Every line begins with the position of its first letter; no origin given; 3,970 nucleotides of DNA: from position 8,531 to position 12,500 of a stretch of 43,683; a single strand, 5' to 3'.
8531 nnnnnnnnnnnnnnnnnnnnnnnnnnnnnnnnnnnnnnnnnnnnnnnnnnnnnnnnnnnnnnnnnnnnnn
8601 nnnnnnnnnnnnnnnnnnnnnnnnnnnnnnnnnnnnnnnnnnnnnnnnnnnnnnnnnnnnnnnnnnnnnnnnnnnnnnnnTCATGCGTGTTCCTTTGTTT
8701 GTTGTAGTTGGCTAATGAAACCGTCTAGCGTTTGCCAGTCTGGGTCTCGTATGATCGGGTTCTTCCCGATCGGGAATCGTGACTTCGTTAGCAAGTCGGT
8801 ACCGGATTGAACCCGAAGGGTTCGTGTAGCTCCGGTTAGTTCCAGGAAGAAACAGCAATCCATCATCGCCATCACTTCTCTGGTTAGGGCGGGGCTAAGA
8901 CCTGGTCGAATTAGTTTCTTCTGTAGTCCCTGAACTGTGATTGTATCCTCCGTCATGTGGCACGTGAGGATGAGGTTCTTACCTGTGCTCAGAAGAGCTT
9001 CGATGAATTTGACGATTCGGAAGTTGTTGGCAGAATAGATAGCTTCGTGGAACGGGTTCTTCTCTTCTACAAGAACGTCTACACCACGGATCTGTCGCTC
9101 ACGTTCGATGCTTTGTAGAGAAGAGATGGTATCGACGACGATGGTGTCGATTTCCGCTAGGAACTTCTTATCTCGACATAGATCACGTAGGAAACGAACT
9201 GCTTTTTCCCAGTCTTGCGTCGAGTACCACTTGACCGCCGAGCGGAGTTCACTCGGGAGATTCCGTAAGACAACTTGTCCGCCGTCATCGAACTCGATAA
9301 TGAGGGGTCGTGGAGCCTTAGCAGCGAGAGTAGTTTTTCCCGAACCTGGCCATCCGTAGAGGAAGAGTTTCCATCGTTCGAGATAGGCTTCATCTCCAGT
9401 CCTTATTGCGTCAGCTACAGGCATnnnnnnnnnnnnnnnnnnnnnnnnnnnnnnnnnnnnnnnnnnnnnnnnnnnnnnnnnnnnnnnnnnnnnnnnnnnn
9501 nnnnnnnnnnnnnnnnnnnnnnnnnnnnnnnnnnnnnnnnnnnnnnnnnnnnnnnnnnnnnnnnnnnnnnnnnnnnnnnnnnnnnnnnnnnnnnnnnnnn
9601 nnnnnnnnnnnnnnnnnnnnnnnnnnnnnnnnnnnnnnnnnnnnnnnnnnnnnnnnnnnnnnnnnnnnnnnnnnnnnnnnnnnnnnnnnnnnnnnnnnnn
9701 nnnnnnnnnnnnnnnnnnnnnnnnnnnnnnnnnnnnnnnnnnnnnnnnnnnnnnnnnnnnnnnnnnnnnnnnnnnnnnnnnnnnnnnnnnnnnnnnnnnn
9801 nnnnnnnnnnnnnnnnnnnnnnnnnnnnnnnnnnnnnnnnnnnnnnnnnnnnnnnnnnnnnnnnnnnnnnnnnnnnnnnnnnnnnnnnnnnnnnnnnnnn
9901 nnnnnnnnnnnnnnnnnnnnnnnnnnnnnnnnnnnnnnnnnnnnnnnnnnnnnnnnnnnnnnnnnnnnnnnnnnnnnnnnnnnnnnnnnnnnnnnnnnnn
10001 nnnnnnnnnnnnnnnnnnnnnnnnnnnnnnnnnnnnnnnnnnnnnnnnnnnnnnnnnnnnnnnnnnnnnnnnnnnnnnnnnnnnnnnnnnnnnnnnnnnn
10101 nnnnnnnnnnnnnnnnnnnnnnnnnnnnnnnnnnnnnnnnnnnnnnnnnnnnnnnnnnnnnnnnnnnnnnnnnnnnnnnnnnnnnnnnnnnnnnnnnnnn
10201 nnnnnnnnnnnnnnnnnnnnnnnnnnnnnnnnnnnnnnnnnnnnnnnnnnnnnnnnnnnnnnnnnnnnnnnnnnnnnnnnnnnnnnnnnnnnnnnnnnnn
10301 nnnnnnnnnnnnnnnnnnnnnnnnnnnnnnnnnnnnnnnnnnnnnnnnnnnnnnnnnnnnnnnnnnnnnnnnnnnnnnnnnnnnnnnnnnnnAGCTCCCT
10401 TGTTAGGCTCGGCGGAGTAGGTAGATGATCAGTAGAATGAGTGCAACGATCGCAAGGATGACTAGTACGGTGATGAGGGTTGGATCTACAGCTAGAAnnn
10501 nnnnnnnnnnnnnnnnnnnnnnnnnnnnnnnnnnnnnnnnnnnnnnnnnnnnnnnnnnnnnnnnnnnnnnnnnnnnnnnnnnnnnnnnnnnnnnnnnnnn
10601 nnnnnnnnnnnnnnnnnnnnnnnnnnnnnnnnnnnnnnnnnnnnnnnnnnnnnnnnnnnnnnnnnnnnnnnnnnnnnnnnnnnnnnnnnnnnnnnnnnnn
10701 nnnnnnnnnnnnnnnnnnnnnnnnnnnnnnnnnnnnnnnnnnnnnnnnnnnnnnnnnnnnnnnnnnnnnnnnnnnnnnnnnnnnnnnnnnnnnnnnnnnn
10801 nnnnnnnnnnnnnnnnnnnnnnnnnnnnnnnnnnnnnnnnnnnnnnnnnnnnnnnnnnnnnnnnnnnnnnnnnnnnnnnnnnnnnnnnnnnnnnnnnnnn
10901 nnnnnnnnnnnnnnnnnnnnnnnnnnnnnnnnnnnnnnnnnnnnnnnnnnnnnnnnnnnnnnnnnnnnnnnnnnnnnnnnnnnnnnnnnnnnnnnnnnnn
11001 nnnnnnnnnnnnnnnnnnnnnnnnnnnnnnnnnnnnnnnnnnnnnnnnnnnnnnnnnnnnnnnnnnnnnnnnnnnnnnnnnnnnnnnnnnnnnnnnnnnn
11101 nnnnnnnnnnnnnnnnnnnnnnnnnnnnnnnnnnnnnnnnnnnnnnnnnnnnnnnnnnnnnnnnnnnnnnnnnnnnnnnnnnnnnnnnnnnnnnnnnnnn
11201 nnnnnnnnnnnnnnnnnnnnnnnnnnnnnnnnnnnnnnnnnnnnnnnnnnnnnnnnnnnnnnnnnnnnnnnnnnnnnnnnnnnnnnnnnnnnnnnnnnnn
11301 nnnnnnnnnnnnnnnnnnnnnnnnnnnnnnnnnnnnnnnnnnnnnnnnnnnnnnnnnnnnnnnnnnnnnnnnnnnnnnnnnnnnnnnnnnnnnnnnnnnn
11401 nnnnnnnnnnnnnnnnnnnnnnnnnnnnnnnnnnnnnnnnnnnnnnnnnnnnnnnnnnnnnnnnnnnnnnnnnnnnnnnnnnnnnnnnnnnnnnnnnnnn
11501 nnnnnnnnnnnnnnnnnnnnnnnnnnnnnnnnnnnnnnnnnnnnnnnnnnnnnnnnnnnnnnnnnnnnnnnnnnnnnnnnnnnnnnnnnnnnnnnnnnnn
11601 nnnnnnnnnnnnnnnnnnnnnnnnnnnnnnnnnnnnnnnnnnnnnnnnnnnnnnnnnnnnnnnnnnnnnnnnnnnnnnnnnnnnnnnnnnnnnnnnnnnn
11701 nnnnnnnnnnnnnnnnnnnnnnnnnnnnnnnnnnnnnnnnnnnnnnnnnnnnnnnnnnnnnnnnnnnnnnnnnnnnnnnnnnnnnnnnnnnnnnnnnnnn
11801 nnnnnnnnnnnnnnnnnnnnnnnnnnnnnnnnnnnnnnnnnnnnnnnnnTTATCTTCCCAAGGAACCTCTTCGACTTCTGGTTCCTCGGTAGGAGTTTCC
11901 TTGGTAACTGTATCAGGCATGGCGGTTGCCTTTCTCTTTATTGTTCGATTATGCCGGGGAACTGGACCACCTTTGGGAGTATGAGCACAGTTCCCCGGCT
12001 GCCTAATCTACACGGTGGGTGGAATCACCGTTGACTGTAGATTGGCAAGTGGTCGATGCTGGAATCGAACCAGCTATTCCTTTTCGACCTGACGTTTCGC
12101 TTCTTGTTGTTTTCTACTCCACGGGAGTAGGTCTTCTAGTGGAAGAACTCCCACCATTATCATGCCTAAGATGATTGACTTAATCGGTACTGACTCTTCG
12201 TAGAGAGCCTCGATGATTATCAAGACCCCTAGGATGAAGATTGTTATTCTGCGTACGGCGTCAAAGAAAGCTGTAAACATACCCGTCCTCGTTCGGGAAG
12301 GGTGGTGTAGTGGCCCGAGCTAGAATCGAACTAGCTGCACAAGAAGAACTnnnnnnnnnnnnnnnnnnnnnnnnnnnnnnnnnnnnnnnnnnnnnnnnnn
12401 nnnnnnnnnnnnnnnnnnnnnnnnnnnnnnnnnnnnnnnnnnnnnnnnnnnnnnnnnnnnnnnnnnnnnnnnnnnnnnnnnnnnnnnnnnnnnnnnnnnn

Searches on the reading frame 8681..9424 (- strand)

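Call 54: search_protein_families(library=pfam, max_evalue=0.01, proteins=[window:8681-9424:-])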
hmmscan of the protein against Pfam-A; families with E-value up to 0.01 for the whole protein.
window:8681-9424:- (247 aa): 7 families
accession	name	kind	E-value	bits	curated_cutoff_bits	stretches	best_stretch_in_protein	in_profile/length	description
PF13479.12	AAA_24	-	9.4e-25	88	27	1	17-217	2-195/195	AAA domain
PF13238.12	AAA_18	-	0.00086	20.2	29.4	1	21-115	2-95/128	AAA domain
PF13671.12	AAA_33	-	0.0033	18.2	27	1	21-102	3-81/143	AAA domain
PF20720.3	nSTAND3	-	0.0042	17.2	27.2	0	20-36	20-36/155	Novel STAND NTPase 3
PF13481.12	AAA_25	-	0.0059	16.7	27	0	20-35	36-51/195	AAA domain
PF03266.21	NTPase_1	-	0.0078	16.5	23.9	0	20-167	2-144/168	NTPase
PF00004.35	AAA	-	0.0079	17.1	21.2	0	21-127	2-97/131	ATPase family associated with various cellular activities (AAA)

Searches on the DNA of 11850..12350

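Call 96: search_rna_families(source=window, start=11850, end=12350, threshold=evalue, max_evalue=1, show_alignments=1)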
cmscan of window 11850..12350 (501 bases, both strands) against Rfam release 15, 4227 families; matches with E-value up to 1: 2.
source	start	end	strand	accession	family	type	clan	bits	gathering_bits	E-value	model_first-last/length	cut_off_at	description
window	12049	12089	+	RF04354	Plastid-ycf2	Cis-reg;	-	21.2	65.7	0.072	1-75/75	no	Plastid-ycf2 5UTR RNA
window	12239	12306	-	RF02181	ST7-AS2_1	Gene; lncRNA;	-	17.1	80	0.5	1-72/72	no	ST7 antisense RNA 2 conserved region 1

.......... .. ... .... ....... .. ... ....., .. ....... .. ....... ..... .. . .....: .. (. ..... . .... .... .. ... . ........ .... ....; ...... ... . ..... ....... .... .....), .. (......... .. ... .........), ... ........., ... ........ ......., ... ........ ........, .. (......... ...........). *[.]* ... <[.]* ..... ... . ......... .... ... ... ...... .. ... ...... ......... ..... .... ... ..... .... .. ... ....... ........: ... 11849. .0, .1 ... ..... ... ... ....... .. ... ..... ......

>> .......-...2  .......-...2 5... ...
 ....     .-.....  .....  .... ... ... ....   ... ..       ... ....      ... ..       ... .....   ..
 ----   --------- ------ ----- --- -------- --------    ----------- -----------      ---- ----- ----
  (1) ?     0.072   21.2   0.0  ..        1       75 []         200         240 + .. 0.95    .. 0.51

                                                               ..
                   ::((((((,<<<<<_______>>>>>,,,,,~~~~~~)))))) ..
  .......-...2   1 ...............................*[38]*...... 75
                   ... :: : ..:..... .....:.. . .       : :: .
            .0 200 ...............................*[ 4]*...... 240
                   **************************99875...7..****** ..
